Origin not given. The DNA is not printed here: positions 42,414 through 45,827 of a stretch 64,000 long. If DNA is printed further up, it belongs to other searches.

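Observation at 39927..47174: Cohesin-dockerin surface-display locus outside a classical cellulosome context, interleaved with glycolytic genes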

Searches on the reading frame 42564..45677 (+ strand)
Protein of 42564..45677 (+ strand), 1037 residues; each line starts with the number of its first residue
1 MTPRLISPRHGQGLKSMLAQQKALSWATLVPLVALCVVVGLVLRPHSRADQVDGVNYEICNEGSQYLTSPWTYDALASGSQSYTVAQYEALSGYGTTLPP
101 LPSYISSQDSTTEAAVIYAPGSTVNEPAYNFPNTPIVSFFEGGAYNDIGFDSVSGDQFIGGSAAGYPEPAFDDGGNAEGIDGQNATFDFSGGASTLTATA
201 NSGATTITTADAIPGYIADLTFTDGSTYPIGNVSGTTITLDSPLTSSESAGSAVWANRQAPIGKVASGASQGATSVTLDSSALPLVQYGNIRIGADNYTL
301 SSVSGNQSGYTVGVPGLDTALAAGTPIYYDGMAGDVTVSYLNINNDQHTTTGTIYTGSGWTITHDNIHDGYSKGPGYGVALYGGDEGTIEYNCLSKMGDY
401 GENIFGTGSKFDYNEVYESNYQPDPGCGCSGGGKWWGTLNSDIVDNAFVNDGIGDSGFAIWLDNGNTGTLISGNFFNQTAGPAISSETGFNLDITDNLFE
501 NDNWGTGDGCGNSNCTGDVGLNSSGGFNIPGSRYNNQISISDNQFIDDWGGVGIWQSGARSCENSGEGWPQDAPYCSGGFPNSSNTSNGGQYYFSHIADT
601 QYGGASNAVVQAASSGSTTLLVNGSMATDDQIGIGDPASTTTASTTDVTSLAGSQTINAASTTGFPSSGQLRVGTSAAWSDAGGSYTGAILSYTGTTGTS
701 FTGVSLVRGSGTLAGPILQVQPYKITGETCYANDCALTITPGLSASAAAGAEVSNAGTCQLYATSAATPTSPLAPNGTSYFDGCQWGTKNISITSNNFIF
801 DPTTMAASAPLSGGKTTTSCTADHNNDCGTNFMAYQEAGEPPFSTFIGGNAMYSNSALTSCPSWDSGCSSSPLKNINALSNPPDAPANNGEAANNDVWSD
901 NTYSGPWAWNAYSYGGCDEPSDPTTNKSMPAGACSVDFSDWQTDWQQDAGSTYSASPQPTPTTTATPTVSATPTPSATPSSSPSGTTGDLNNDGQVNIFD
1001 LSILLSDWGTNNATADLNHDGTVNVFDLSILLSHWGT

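Call 3: search_protein_families(library=pfam, proteins=[window:42564-45677:+], max_evalue=1)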
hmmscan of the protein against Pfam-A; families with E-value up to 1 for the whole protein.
window:42564-45677:+ (1037 aa): 2 families
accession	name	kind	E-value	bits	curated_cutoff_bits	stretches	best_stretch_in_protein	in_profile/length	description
PF00404.24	Dockerin_1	-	1.1e-07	32.4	22.9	1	988-1031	2-52/57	Dockerin type I domain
PF00036.39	EF-hand_1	-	0.27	11.3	25.4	0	1015-1032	9-26/29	EF hand domain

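Call 4: search_protein_families(library=ncbifam, proteins=[window:42564-45677:+], max_evalue=0.01)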
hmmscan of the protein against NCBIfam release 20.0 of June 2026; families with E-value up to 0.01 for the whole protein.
window:42564-45677:+ (1037 aa): 1 family
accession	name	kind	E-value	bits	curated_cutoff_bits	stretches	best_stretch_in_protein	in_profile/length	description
NF041540.1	dockerin_GC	domain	3e-06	27.5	29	1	987-1035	9-63/67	GC-type dockerin domain-anchored protein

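Call 7: find_encoding_contigs(protein=window:42564-45677:+, flank=10000, max_places=6)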
Protein window:42564-45677:+ (1037 aa): 1 contig read that carries it; 1 place shown.
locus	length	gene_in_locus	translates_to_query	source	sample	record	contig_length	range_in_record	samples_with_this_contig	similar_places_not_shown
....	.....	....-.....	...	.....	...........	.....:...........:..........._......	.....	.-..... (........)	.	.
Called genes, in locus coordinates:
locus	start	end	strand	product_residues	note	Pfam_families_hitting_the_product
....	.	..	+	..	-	?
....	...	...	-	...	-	-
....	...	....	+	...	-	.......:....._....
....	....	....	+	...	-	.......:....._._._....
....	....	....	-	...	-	-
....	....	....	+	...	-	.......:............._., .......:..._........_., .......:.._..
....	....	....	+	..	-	-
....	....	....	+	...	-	-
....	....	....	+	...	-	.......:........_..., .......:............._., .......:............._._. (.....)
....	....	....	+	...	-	-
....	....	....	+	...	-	-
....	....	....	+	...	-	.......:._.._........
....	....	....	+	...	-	-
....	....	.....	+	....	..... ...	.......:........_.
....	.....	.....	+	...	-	?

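Call 10: find_homologous_proteins(query=window:42564-45677:+, max_evalue=0.001)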
Query window:42564-45677:+ (1037 aa): 299 proteins with E <= 0.001 among 8000 candidates; the best 120 are listed.
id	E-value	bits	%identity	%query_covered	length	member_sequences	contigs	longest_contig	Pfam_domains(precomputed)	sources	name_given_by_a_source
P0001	0.0e+0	2295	100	98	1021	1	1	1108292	PF00404.25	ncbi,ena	-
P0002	0.0e+0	1637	71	98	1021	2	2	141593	PF13229.13,PF00404.25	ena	-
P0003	0.0e+0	1477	67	98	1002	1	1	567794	-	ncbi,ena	-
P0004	0.0e+0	1419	64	98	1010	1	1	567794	PF00404.25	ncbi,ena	-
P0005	0.0e+0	1408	63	99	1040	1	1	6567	PF00404.25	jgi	jgi:hypothetical protein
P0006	0.0e+0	1400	69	87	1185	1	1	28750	PF17957.8,PF00041.28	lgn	-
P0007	0.0e+0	1384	59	99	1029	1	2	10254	-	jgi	jgi:hypothetical protein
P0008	0.0e+0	1382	62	98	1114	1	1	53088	PF13229.13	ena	-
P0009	0.0e+0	1370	65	90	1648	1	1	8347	PF18885.7,PF25523.2,PF18370.8,PF00041.28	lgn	-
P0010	0.0e+0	1365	61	99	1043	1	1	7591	PF00404.25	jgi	jgi:hypothetical protein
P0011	0.0e+0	1363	67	88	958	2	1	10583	PF13229.13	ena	-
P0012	0.0e+0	1354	67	64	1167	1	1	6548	-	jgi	jgi:hypothetical protein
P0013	0.0e+0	1351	61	98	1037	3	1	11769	PF13229.13,PF00404.25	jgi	jgi:hypothetical protein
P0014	0.0e+0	1348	52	41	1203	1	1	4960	PF00404.25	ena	-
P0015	0.0e+0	1347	61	98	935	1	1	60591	PF13229.13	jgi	jgi:Right handed beta helix region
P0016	0.0e+0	1345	56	71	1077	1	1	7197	PF00404.25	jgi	jgi:hypothetical protein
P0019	0.0e+0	1332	66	88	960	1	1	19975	PF13229.13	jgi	jgi:hypothetical protein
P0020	0.0e+0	1327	66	87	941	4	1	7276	PF13229.13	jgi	-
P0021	0.0e+0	1323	65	88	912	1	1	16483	PF13229.13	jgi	jgi:Right handed beta helix region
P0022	0.0e+0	1321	62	93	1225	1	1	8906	PF00404.25,PF17957.8,PF00041.28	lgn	-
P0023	0.0e+0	1321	42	5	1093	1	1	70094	PF13229.13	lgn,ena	-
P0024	0.0e+0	1317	65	87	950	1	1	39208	PF13229.13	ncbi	-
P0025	0.0e+0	1317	65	90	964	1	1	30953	PF13229.13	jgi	jgi:hypothetical protein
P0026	0.0e+0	1315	60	95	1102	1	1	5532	PF13229.13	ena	-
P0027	0.0e+0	1315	65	88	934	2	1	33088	PF13229.13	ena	-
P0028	0.0e+0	1315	65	88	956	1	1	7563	PF13229.13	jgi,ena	-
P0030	0.0e+0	1312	66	87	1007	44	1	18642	PF13229.13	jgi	jgi:hypothetical protein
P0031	0.0e+0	1312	64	88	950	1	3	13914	PF13229.13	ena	-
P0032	0.0e+0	1311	65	87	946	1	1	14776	PF13229.13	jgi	jgi:Right handed beta helix region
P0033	0.0e+0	1311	63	91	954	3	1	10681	PF13229.13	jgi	jgi:hypothetical protein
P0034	0.0e+0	1310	65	88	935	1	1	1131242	PF13229.13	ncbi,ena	-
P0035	0.0e+0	1309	64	87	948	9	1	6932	PF13229.13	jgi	jgi:Right handed beta helix region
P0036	0.0e+0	1309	65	87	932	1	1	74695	PF13229.13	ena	-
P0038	0.0e+0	1307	63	90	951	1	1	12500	PF13229.13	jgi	jgi:hypothetical protein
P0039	0.0e+0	1306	64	88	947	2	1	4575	PF13229.13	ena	-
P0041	0.0e+0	1306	65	88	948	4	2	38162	PF13229.13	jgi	jgi:hypothetical protein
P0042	0.0e+0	1306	62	91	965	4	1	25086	PF13229.13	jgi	jgi:hypothetical protein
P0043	0.0e+0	1305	64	87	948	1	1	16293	PF13229.13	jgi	jgi:Right handed beta helix region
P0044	0.0e+0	1305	65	87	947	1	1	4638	PF13229.13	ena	-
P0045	0.0e+0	1303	64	87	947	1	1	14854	PF13229.13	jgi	jgi:Right handed beta helix region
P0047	0.0e+0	1300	65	88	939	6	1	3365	PF13229.13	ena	-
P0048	0.0e+0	1299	63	89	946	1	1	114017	PF13229.13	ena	-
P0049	0.0e+0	1298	65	88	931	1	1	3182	PF13229.13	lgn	-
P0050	0.0e+0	1297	65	87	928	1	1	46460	PF13229.13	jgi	jgi:hypothetical protein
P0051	0.0e+0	1297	63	89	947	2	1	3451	PF13229.13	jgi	-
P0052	0.0e+0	1297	64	87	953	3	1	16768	PF13229.13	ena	-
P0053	0.0e+0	1296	64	87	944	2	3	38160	PF13229.13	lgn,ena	-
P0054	0.0e+0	1296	65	87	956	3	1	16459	PF13229.13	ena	-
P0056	0.0e+0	1294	65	86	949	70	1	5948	PF13229.13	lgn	-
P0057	0.0e+0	1294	64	88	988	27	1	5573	PF13229.13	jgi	-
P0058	0.0e+0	1294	62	91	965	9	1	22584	PF13229.13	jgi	jgi:hypothetical protein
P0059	0.0e+0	1293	64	87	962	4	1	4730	PF13229.13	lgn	-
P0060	0.0e+0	1292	64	87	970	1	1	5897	PF13229.13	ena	-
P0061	0.0e+0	1291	64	87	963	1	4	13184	PF13229.13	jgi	jgi:hypothetical protein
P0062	0.0e+0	1291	64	88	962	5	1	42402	PF13229.13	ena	-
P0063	0.0e+0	1290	64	87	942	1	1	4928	PF13229.13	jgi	-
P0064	0.0e+0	1290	63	87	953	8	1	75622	PF13229.13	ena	-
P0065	0.0e+0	1289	63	88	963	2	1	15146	PF13229.13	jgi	jgi:hypothetical protein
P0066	0.0e+0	1289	63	87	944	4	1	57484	PF13229.13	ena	-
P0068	0.0e+0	1289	63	89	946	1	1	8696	PF13229.13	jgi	jgi:hypothetical protein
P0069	0.0e+0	1288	63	88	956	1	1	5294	PF13229.13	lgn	-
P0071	0.0e+0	1288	62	89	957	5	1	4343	PF13229.13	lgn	-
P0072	0.0e+0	1287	61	91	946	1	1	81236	PF13229.13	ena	-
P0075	0.0e+0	1286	63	87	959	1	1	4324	PF13229.13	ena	-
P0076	0.0e+0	1285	63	90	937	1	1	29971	PF13229.13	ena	-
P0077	0.0e+0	1285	63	89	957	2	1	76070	PF13229.13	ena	-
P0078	0.0e+0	1285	64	87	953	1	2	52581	PF13229.13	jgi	jgi:Right handed beta helix region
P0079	0.0e+0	1284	64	87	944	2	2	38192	PF13229.13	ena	-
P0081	0.0e+0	1282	63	87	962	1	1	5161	PF13229.13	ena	-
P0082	0.0e+0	1281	64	88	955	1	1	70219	PF13229.13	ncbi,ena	-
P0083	0.0e+0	1281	64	87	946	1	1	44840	PF13229.13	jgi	jgi:hypothetical protein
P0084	0.0e+0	1280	62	91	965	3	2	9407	PF13229.13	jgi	jgi:hypothetical protein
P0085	0.0e+0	1279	62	89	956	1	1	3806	PF13229.13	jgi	jgi:hypothetical protein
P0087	0.0e+0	1277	64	87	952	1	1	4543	PF13229.13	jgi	jgi:hypothetical protein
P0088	0.0e+0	1277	62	90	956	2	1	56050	PF13229.13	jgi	-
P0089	0.0e+0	1277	63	88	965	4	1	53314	PF13229.13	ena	-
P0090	0.0e+0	1277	61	90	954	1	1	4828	PF13229.13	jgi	jgi:hypothetical protein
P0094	0.0e+0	1275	62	87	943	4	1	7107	PF13229.13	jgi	jgi:hypothetical protein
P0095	0.0e+0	1275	64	87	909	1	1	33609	PF13229.13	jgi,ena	-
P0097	0.0e+0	1273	62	89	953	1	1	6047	PF13229.13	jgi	jgi:hypothetical protein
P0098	0.0e+0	1273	63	87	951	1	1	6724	PF13229.13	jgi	jgi:hypothetical protein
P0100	0.0e+0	1273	64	87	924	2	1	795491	PF13229.13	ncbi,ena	-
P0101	0.0e+0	1271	63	87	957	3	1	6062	PF13229.13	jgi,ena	-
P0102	0.0e+0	1271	62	87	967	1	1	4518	PF13229.13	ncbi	ncbi:MAG: right-handed parallel beta-helix repeat-containing protein, partial [Trebonia sp.]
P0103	0.0e+0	1271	61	91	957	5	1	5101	PF13229.13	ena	-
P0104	0.0e+0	1270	64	87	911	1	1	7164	PF13229.13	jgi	-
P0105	0.0e+0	1269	63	87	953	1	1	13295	PF13229.13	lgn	-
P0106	0.0e+0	1269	63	87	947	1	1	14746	PF13229.13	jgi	jgi:hypothetical protein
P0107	0.0e+0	1268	64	87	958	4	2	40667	PF13229.13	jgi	jgi:hypothetical protein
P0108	0.0e+0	1268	63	87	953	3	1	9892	PF13229.13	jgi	jgi:hypothetical protein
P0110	0.0e+0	1268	68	68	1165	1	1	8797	PF00404.25,PF17957.8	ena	-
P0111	0.0e+0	1268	63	88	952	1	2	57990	PF13229.13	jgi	jgi:hypothetical protein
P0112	0.0e+0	1268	61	90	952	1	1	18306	PF13229.13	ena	-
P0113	0.0e+0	1268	64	87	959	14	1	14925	PF13229.13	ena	-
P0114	0.0e+0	1268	63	88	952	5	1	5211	PF13229.13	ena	-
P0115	0.0e+0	1267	63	87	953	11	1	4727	PF13229.13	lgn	-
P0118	0.0e+0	1266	63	87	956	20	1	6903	PF13229.13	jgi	jgi:hypothetical protein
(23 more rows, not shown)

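Call 12: find_encoding_contigs(protein=P0002, flank=8000, max_places=2)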
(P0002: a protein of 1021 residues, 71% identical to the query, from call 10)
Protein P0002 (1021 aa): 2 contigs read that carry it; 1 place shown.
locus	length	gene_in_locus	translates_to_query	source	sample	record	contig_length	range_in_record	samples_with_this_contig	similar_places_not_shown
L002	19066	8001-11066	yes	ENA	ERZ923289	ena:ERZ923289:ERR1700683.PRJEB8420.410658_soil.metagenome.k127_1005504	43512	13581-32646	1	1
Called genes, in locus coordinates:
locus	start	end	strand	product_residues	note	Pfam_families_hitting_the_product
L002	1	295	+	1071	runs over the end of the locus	PF13641:Glyco_tranf_2_3, PF13632:Glyco_trans_2_3, PF03552:Cellulose_synt, PF13506:Glyco_transf_21, PF00535:Glycos_transf_2, PF13641:Glyco_tranf_2_3, PF13632:Glyco_trans_2_3, PF03552:Cellulose_synt (weak)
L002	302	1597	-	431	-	PF00652:Ricin_B_lectin (weak), PF01828:Peptidase_A4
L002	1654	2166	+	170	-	-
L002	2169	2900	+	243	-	-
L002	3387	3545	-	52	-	-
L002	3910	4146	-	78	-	-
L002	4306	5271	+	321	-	PF04258:Peptidase_A22B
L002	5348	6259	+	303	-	PF00005:ABC_tran, PF13304:AAA_21 (weak)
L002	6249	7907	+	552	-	-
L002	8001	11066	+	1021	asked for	PF13229:Beta_helix, PF00404:Dockerin_1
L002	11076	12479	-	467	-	PF00756:Esterase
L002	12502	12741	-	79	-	-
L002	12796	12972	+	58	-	PF02416:TatA_B_E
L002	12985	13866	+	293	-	PF00902:TatC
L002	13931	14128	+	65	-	-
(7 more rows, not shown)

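Call 13: find_encoding_contigs(protein=P0004, flank=8000, max_places=2)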
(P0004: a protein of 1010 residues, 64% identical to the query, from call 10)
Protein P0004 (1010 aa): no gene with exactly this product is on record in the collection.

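Call 14: find_encoding_contigs(protein=P0034, flank=8000, max_places=2)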
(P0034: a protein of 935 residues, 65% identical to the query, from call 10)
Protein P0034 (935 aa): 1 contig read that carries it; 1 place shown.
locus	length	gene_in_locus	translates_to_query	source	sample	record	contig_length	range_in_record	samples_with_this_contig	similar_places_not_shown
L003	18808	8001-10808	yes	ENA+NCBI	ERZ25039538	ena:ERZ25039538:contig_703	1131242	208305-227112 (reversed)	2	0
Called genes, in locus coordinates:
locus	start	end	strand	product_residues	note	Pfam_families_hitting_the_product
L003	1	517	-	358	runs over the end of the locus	PF01073:3Beta_HSD, PF01370:Epimerase, PF04321:RmlD_sub_bind, PF16363:GDP_Man_Dehyd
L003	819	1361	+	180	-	PF13344:Hydrolase_6 (weak), PF00702:Hydrolase (weak), PF13242:Hydrolase_like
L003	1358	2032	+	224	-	PF13580:SIS_2, PF01380:SIS (weak)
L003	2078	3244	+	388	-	PF13439:Glyco_transf_4 (weak), PF20706:GT4-conflict, PF00534:Glycos_transf_1, PF13692:Glyco_trans_1_4, PF13524:Glyco_trans_1_2 (weak)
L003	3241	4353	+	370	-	PF01073:3Beta_HSD, PF01370:Epimerase, PF02719:Polysacc_synt_2 (faint), PF04321:RmlD_sub_bind (faint), PF16363:GDP_Man_Dehyd, PF07993:NAD_binding_4, PF01370:Epimerase, PF16363:GDP_Man_Dehyd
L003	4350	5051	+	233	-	PF00483:NTP_transferase, PF12804:NTP_transf_3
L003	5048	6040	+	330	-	PF00288:GHMP_kinases_N, PF08544:GHMP_kinases_C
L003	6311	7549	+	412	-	-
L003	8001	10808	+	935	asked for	PF13229:Beta_helix (weak)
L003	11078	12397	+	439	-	PF04932:Wzy_C (weak)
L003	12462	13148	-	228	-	PF13489:Methyltransf_23, PF13649:Methyltransf_25 (faint), PF13847:Methyltransf_31 (faint), PF08241:Methyltransf_11, PF08242:Methyltransf_12 (faint)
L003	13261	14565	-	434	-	PF04230:PS_pyruv_trans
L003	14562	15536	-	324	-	PF00535:Glycos_transf_2, PF13641:Glyco_tranf_2_3 (weak)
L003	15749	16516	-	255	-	PF04989:RMNT_CmcI (weak), PF13578:Methyltransf_24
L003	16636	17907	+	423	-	PF13439:Glyco_transf_4, PF13579:Glyco_trans_4_4, PF00534:Glycos_transf_1, PF13692:Glyco_trans_1_4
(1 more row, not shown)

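Call 15: find_related_loci(query=window:42564-45677:+, collection=genome_contigs, flank=10000)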
Query window:42564-45677:+ (1037 aa) in genome_contigs; peptide patterns used: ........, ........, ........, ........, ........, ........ (x = any residue, [..] = any of these).
19 stretches matched a pattern; 2 encode a relative of the query (tblastn E <= 1e-3); 2 distinct loci.
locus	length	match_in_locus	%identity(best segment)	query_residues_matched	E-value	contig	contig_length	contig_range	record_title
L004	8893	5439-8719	57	1-1037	0e+0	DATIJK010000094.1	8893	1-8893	MAG TPA_asm: Candidatus Saccharimonadales bacterium isolate SMAG_U15689 k141_716471, whole genome shotgun sequence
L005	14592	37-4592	59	14-984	0e+0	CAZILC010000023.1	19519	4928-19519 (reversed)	MAG TPA_asm: uncultured Gammaproteobacteria bacterium isolate SRP200132_co1_59 genome assembly, contig: NODE_4850_length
